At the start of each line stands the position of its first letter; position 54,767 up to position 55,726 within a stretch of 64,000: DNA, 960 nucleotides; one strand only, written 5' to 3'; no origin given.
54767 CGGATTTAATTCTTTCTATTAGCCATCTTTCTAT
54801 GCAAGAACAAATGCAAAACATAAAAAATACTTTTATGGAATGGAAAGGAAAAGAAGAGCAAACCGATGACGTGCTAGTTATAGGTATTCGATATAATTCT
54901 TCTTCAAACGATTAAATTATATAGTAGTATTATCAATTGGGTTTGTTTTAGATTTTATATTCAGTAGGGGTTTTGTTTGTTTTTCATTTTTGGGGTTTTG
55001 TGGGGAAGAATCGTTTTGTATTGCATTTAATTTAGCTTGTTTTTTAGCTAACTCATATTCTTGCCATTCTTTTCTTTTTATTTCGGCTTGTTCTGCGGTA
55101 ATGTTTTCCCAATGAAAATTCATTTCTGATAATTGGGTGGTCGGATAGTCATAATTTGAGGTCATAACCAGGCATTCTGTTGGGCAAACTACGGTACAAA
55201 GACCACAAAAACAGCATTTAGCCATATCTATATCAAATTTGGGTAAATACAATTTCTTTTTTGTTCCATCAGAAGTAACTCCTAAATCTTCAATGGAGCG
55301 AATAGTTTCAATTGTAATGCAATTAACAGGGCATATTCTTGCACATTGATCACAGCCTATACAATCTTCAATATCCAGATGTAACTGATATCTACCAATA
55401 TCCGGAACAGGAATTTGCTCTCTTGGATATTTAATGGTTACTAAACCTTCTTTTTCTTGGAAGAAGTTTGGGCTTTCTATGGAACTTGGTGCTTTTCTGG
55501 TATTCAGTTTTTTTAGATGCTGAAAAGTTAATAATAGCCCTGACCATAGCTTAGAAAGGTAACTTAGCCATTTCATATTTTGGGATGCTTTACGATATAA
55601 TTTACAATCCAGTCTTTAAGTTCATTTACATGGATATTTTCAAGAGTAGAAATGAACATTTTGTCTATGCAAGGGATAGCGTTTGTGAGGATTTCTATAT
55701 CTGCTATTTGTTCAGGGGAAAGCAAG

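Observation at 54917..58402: Complex I genes nuoA-nuoB and nuoI bracket apaG-osmC-hflX, with no nuoCD/H/J-N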

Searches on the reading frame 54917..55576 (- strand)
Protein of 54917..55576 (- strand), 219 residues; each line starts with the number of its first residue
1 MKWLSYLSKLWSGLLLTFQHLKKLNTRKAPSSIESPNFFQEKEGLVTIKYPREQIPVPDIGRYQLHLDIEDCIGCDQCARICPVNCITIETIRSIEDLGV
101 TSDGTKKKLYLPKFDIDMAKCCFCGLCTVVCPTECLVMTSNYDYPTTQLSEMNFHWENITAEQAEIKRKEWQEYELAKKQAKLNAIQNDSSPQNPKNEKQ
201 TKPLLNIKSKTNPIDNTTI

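Call 3: search_protein_families(library=pfam, proteins=[window:54917-55576:-])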
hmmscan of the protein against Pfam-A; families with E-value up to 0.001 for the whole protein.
window:54917-55576:- (219 aa): 9 families
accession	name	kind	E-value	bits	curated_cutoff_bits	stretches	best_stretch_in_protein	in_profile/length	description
PF00037.32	Fer4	-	2.3e-10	40.3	21.1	2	68-88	4-24/24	4Fe-4S binding domain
PF12838.12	Fer4_7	-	2e-09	38.2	27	1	72-135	2-52/52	4Fe-4S dicluster domain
PF14697.11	Fer4_21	-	7.6e-08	32.8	35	1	66-88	35-58/59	4Fe-4S dicluster domain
PF13187.11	Fer4_9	-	4.3e-05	23.9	27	0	63-87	34-52/52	4Fe-4S dicluster domain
PF13484.11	Fer4_16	-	8.8e-05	23.7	30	1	72-133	2-65/66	4Fe-4S double cluster binding domain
PF13534.11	Fer4_17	-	0.00021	22.2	22.2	0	52-84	26-58/61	4Fe-4S dicluster domain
PF13237.11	Fer4_10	-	0.00034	20.9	25.5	1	68-132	5-53/53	4Fe-4S dicluster domain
PF25160.1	LdpA_Fe-S-bd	-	0.00043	20.5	27.6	0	70-91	26-47/49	LdpA Fe-S cluster-binding domain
PF13183.11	Fer4_8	-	0.00084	20.3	27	0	69-134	2-67/68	4Fe-4S dicluster domain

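Call 4: search_protein_families(library=ncbifam, proteins=[window:54917-55576:-])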
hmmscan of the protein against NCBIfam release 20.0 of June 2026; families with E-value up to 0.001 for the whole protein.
window:54917-55576:- (219 aa): 48 families (the best 25 are shown)
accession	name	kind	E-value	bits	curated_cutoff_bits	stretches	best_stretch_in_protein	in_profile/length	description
TIGR01971.1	NuoI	subfamily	4.7e-26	90.8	113.05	1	43-157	13-119/121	NADH-quinone oxidoreductase, chain I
NF004537.0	PRK05888.1-3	equivalog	1.4e-23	83.5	163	1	45-189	38-183/204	NADH-quinone oxidoreductase subunit NuoI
NF004540.0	PRK05888.2-1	equivalog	1.2e-21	76.7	215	1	45-166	19-133/139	NADH-quinone oxidoreductase subunit NuoI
TIGR00403.1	ndhI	equivalog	6.5e-19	68.2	302.35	1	46-166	38-147/183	NAD(P)H-quinone oxidoreductase subunit I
NF004544.0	PRK05888.2-6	equivalog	1.4e-17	64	457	1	45-164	49-164/220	NADH-quinone oxidoreductase subunit NuoI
NF004536.0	PRK05888.1-1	equivalog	2.3e-17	62.9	212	1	46-198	29-175/180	NADH-quinone oxidoreductase subunit NuoI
NF004539.0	PRK05888.1-5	equivalog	7.3e-17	61.5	225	1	38-161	27-142/162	NADH-quinone oxidoreductase subunit NuoI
NF004542.0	PRK05888.2-3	equivalog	2.7e-16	59.6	248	1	45-181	52-184/203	NADH-quinone oxidoreductase subunit NuoI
NF004538.0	PRK05888.1-4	equivalog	5.4e-16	58.6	135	1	39-161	28-142/162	NADH-quinone oxidoreductase subunit NuoI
NF004543.0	PRK05888.2-5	equivalog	8.4e-16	58.1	243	1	46-182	35-163/217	NADH-quinone oxidoreductase subunit NuoI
NF010590.0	PRK13984.1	equivalog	1.7e-15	56.2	946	1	46-176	26-143/611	putative oxidoreductase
NF004545.0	PRK05888.3-1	equivalog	3.5e-15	56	229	1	46-165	42-151/154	NADH-quinone oxidoreductase subunit NuoI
NF004546.0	PRK05888.3-3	equivalog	3.5e-15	55.9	260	1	46-163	40-151/196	NADH-quinone oxidoreductase subunit NuoI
NF009053.0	PRK12387.1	subfamily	3.8e-15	56.1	204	1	41-152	9-106/180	formate hydrogenlyase complex iron-sulfur subunit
NF040612.1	F420_dehyd_FpoI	exception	8e-15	54.8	180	1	45-143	17-106/135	F420H2 dehydrogenase subunit FpoI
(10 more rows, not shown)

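Call 6: find_encoding_contigs(protein=window:54917-55576:-, flank=10000, max_places=6)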
Protein window:54917-55576:- (219 aa): 2 contigs read that carry it; 1 place shown.
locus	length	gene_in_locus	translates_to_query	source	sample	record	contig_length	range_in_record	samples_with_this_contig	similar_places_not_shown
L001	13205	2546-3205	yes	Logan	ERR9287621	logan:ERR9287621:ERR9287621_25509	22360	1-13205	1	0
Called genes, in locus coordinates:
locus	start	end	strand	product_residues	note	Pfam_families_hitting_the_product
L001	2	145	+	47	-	?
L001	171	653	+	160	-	PF01058:Oxidored_q6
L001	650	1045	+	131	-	PF04379:DUF525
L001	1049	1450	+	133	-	PF02566:OsmC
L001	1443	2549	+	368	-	PF13167:GTP-bdg_N, PF16360:GTP-bdg_M, PF03193:RsgA_GTPase (faint), PF00025:Arf (weak), PF00071:Ras (weak), PF01926:MMR_HSR1, PF02421:FeoB_N, PF04670:Gtr1_RagA (weak)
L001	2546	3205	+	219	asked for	PF12838:Fer4_7, PF14697:Fer4_21 (faint), PF00037:Fer4 (weak)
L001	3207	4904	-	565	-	PF00072:Response_reg, PF07228:SpoIIE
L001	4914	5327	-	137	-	PF00072:Response_reg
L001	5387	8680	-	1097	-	PF07494:Reg_prop (faint), PF07495:Y_Y_Y (weak), PF02518:HATPase_c, PF14501:HATPase_c_5 (weak)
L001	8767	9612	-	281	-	-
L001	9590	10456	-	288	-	PF18348:SH3_16, PF00877:NLPC_P60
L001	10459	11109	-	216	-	PF14622:Ribonucleas_3_3, PF22935:RM44_endonuclase (weak), PF00636:Ribonuclease_3, PF00035:dsrm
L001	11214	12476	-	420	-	PF00109:ketoacyl-synt, PF02801:Ketoacyl-synt_C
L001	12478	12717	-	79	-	PF00550:PP-binding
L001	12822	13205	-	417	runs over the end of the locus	PF00275:EPSP_synthase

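Call 7: find_related_loci(query=window:54917-55576:-, collection=genome_contigs, flank=8000)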
Query window:54917-55576:- (219 aa) in genome_contigs; peptide patterns used: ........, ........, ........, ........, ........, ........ (x = any residue, [..] = any of these).
502 stretches matched a pattern; 351 encode a relative of the query (tblastn E <= 1e-3); the best 80 are kept; 80 distinct loci.
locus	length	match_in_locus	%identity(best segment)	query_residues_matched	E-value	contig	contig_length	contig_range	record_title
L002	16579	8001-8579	77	1-193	1e-104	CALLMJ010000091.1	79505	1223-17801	MAG: uncultured Bacteroidia bacterium isolate N1_Bin_MAXBIN__046_sub_1 genome assembly, contig: c_000000414038, whole ge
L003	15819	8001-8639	71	1-212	2e-104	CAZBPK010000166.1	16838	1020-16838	MAG TPA_asm: uncultured Bacteroidia bacterium isolate binchicken_co23_238 genome assembly, contig: k141_1522781, whole g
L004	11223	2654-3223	57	3-188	3e-71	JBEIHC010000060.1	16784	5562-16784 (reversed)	MAG: Bacteroidia bacterium isolate Sample-102-S76-bin-180 Sample_102_S76-bin_180-k141_2714618, whole genome shotgun sequ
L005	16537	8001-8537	58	1-175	1e-70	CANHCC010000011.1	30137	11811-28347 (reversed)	MAG: Bacteroidetes bacterium isolate RE-18aug17-270 genome assembly, contig: RE-18aug17-C1821, whole genome shotgun sequ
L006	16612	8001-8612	53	4-206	1e-69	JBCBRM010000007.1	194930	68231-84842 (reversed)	MAG: Bacteroidota bacterium isolate J06636_25 NODE_7_length_194930_cov_10.888531, whole genome shotgun sequence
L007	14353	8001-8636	49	7-208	8e-69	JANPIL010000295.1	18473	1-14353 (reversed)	MAG: Sphingobacteriales bacterium isolate VAR_61_metabat_79 VAR_61_k141_1306677, whole genome shotgun sequence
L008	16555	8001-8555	55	10-195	2e-68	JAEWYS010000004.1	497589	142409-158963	MAG: Bacteroidetes bacterium isolate OH_SFB_18 k127_741795, whole genome shotgun sequence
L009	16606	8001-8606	52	12-210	6e-68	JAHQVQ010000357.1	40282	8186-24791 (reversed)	MAG: Flammeovirgaceae bacterium isolate MAG.050 Bin050-P62426, whole genome shotgun sequence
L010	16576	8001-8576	51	7-200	2e-67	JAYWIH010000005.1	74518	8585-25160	MAG: Sphingobacteriales bacterium isolate GLR81_GL56_UP_2_metabat_29 GLR81_GL56_UP_2_metabat_29_4, whole genome shotgun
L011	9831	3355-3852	58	10-175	3e-67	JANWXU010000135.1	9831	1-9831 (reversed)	MAG: Bacteroidia bacterium isolate SKYG53 NODE_135_length_9831_cov_4.062333, whole genome shotgun sequence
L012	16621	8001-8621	51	10-212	1e-66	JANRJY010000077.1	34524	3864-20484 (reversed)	MAG: Bacteroidota bacterium isolate bins.359 k141_3518672, whole genome shotgun sequence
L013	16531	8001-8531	55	11-185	6e-67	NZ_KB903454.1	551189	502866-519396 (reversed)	Flexithrix dorotheae DSM 6795 A3EMDRAFT_scaffold_3.4, whole genome shotgun sequence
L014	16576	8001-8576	52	10-201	9e-67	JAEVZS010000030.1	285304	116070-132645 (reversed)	MAG: Bacteroidetes bacterium isolate OH_PBB_18 k127_79480, whole genome shotgun sequence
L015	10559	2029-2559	54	7-183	1e-66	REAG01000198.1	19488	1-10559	MAG: Cytophagales bacterium isolate PH2015_03D_30_9 PH2015_03D_scaffold_245, whole genome shotgun sequence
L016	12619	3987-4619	46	3-213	9e-67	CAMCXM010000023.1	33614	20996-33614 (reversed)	MAG: Spirosoma fluviale isolate MiE-14oct19-187 genome assembly, contig: MiE-14oct19-C1415, whole genome shotgun sequenc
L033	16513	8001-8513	54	3-173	7e-65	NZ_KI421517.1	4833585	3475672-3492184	Adhaeribacter aquaticus DSM 16391 AdhaqDRAFT_Scaffold1.4, whole genome shotgun sequence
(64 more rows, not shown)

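Call 11: search_protein_families(library=pfam, proteins=[L033:2405-3622:+, L033:3780-6740:+, L033:6834-7961:+, L033:7965-8579:+, L033:8641-9165:+, L033:9128-9475:+, L033:9487-11664:+, L033:11702-13411:+, L033:13454-14980:+], max_evalue=0.00001)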
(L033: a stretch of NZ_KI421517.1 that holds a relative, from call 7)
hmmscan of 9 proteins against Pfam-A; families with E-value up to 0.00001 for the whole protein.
L033:2405-3622:+ (405 aa): 1 family
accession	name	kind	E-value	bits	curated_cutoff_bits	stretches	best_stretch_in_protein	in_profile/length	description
PF03738.19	GSP_synth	-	3.6e-89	300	29.3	1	31-403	4-370/371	Glutathionylspermidine synthase preATP-grasp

L033:3780-6740:+ (986 aa): 4 families
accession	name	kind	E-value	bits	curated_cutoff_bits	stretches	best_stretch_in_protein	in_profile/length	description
PF02913.24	FAD-oxidase_C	-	1.2e-43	150.1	21.2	1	284-529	5-248/248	FAD linked oxidases, C-terminal domain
PF01565.28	FAD_binding_4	-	7.8e-33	113.5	26.4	1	49-184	1-136/139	FAD binding domain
PF13534.11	Fer4_17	-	3.4e-09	37.6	22.2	1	568-646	1-61/61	4Fe-4S dicluster domain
PF13183.11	Fer4_8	-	1.1e-06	29.6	27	1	567-645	3-68/68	4Fe-4S dicluster domain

L033:6834-7961:+ (375 aa): 1 family
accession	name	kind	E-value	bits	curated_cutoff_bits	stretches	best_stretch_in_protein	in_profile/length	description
PF00146.26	NADHdh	-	8.2e-109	364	27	1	12-366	3-296/298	NADH dehydrogenase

L033:7965-8579:+ (204 aa): 3 families
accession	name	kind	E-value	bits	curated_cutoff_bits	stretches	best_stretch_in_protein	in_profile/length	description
PF14697.11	Fer4_21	-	2.1e-09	37.8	35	0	78-98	37-58/59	4Fe-4S dicluster domain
PF00037.32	Fer4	-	9.3e-09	35.2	21.1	0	126-147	3-24/24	4Fe-4S binding domain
PF12838.12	Fer4_7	-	8.9e-08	32.9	27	1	82-145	2-52/52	4Fe-4S dicluster domain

L033:8641-9165:+ (174 aa): 1 family
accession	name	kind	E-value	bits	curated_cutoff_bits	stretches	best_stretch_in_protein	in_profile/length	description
PF00499.25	Oxidored_q3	-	3.9e-32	111.4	33.2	1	19-167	2-146/146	NADH-ubiquinone/plastoquinone oxidoreductase chain 6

L033:9128-9475:+ (115 aa): 1 family
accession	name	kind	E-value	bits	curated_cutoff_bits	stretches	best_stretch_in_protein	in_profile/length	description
PF00420.29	Oxidored_q2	-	2.1e-26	91.9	26.1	1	20-111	2-92/95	NADH-ubiquinone/plastoquinone oxidoreductase chain 4L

L033:9487-11664:+ (725 aa): 2 families
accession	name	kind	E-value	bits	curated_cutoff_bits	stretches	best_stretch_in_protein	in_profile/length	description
PF00361.26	Proton_antipo_M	-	7.6e-77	258.8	21.5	1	150-452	1-281/294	NADH:quinone oxidoreductase/Mrp antiporter, TM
PF00662.26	Proton_antipo_N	-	5.5e-15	55.5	24.5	1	92-134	9-51/51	NADH-Ubiquinone oxidoreductase (complex I), chain 5 N-terminus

L033:11702-13411:+ (569 aa): 1 family
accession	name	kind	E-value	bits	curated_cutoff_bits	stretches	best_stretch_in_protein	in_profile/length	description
PF00361.26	Proton_antipo_M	-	5e-67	226.6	21.5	1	140-477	1-284/294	NADH:quinone oxidoreductase/Mrp antiporter, TM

L033:13454-14980:+ (508 aa): 1 family
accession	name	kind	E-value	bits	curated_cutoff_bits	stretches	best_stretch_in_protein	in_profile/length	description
PF00361.26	Proton_antipo_M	-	3.2e-64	217.4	21.5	1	142-432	1-286/294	NADH:quinone oxidoreductase/Mrp antiporter, TM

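Call 17: find_homologous_proteins(query=L005:9183-10226:+, max_evalue=1e-60)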
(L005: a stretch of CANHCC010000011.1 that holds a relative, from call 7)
Query L005:9183-10226:+ (347 aa): 7667 proteins with E <= 1e-60 among 8000 candidates; the best 120 are listed.
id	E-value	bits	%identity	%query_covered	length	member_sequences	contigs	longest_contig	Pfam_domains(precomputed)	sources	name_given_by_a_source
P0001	3.2e-221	752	100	100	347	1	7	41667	PF00146.27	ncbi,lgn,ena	-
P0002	7.4e-221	751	100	100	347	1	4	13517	PF00146.27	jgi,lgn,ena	jgi:NADH-quinone oxidoreductase subunit H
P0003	1.1e-220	750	100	100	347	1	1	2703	PF00146.27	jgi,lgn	jgi:NADH-quinone oxidoreductase subunit H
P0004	2.1e-220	749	99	100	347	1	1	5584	PF00146.27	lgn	-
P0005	7.9e-220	747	99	100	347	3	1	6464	PF00146.27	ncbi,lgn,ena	-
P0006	1.4e-219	746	99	100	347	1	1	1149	PF00146.27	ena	-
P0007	5.8e-219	744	99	100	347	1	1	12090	PF00146.27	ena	-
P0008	4.1e-210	715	95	100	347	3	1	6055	PF00146.27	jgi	jgi:NADH-quinone oxidoreductase subunit H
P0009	3.9e-191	653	87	100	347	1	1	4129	PF00146.27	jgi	jgi:NADH-quinone oxidoreductase subunit H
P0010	4.7e-178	610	100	82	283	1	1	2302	PF00146.27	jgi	jgi:NADH-quinone oxidoreductase subunit H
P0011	9.4e-174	596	80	98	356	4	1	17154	PF00146.27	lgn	-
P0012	1.7e-170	585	78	99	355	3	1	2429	PF00146.27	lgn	-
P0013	2.8e-169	581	79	97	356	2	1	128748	PF00146.27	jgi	jgi:NADH-quinone oxidoreductase subunit H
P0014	3.5e-167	574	79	98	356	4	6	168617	PF00146.27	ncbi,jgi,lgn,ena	jgi:NADH-quinone oxidoreductase subunit H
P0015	2.0e-155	536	73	99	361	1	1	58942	PF00146.27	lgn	-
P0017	1.3e-136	474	64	97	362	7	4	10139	PF00146.27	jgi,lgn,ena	-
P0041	2.5e-115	404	57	95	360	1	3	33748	PF00146.27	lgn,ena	-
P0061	6.3e-114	399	57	97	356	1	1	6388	PF00146.27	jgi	-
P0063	6.7e-114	399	56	96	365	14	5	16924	PF00146.27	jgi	-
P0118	1.2e-111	392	57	92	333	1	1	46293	PF00146.27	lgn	-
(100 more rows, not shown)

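Call 20: find_encoding_contigs(protein=P0118, flank=10000, max_places=4)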
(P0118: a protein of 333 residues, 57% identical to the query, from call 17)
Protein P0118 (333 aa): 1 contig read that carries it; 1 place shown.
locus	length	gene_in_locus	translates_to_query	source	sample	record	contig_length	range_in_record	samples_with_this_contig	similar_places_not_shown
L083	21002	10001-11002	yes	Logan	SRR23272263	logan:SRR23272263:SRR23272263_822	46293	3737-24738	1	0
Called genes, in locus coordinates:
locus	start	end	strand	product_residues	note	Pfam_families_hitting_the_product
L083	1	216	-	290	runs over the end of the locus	-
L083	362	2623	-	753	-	PF00580:UvrD-helicase, PF13245:AAA_19, PF13604:AAA_30 (faint), PF01443:Viral_helicase1 (faint), PF13361:UvrD_C, PF13538:UvrD_C_2, PF21196:PcrA_UvrD_tudor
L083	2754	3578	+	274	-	-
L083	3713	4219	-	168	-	-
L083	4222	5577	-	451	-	PF00557:Peptidase_M24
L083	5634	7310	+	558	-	PF28559:TPR_SusR (faint), PF17874:TPR_MalT (faint), PF00515:TPR_1 (faint), PF13181:TPR_8 (faint), PF07719:TPR_2 (faint), PF13374:TPR_10 (faint), PF13424:TPR_12 (weak), PF13424:TPR_12, +2 more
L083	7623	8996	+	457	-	PF00291:PALP, PF00571:CBS (weak)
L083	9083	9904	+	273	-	PF01177:Asp_Glu_race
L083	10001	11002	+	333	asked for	PF00146:NADHdh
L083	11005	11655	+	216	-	PF13534:Fer4_17 (faint), PF14697:Fer4_21 (faint), PF00037:Fer4 (faint), PF12838:Fer4_7, PF13484:Fer4_16 (faint)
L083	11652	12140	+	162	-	PF00499:Oxidored_q3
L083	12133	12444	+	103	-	PF00420:Oxidored_q2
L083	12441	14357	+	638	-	PF00662:Proton_antipo_N, PF00361:Proton_antipo_M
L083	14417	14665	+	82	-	PF19891:DUF6364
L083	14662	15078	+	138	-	PF01850:PIN (weak), PF13470:PIN_3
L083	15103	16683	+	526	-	PF00361:Proton_antipo_M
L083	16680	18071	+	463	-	PF00361:Proton_antipo_M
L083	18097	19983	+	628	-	PF13522:GATase_6 (faint)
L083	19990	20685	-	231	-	-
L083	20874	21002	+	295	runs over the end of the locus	PF14595:Thioredoxin_9 (weak)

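Call 25: list_cluster_members(proteins=[window:54917-55576:-, window:57469-57951:-, window:57077-57472:-])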
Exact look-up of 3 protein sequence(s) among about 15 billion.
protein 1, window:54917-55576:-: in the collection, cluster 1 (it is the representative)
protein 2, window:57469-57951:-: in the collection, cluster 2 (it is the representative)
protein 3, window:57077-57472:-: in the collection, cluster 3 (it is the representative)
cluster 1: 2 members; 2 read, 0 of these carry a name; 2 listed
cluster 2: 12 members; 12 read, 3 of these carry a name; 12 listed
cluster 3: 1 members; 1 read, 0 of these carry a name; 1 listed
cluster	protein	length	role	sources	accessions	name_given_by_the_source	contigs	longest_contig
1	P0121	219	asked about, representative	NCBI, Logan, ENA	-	-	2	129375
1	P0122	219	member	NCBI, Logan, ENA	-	-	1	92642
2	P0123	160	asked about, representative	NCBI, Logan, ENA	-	-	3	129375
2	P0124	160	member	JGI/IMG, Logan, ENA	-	NADH-quinone oxidoreductase subunit B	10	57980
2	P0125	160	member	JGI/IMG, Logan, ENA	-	NADH-quinone oxidoreductase subunit B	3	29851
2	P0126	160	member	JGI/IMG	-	NADH-quinone oxidoreductase subunit B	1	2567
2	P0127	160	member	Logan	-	-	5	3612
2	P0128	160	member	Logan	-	-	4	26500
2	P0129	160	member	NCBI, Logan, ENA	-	-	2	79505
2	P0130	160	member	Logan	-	-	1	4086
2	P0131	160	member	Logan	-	-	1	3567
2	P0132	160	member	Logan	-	-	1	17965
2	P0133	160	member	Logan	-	-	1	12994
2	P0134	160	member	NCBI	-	-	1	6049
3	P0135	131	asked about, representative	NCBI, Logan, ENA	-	-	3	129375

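Call 28: find_encoding_contigs(protein=P0041, flank=10000, max_places=4)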
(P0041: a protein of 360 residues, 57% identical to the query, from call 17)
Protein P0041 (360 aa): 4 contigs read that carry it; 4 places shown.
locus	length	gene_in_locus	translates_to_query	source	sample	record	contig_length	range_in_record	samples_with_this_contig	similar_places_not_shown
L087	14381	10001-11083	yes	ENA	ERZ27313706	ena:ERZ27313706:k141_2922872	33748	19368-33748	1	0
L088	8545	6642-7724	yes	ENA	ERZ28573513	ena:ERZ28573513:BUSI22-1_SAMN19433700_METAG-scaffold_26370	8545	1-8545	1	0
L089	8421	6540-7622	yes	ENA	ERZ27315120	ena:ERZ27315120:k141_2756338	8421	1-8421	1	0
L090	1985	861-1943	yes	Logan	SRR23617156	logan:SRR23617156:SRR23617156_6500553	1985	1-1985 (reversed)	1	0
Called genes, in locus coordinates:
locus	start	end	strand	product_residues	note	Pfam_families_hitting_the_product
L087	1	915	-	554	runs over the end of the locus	PF01268:FTHFS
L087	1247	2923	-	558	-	PF22842:Pel9A-like_beta_helix, PF13229:Beta_helix, PF18962:Por_Secre_tail (weak)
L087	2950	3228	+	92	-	-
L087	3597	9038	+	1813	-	PF18911:PKD_4 (faint), PF19081:Ig_7 (weak), PF18962:Por_Secre_tail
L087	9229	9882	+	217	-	PF01797:Y1_Tnp (weak)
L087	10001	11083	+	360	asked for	PF00146:NADHdh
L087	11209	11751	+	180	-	PF02075:RuvC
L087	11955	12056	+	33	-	-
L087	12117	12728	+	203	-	-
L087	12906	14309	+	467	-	-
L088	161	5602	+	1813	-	PF18911:PKD_4 (faint), PF19081:Ig_7 (weak), PF18962:Por_Secre_tail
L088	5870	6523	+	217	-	PF01797:Y1_Tnp (weak)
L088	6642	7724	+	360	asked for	PF00146:NADHdh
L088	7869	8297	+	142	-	PF02075:RuvC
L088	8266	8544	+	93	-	?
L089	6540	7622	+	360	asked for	PF00146:NADHdh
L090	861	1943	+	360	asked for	PF00146:NADHdh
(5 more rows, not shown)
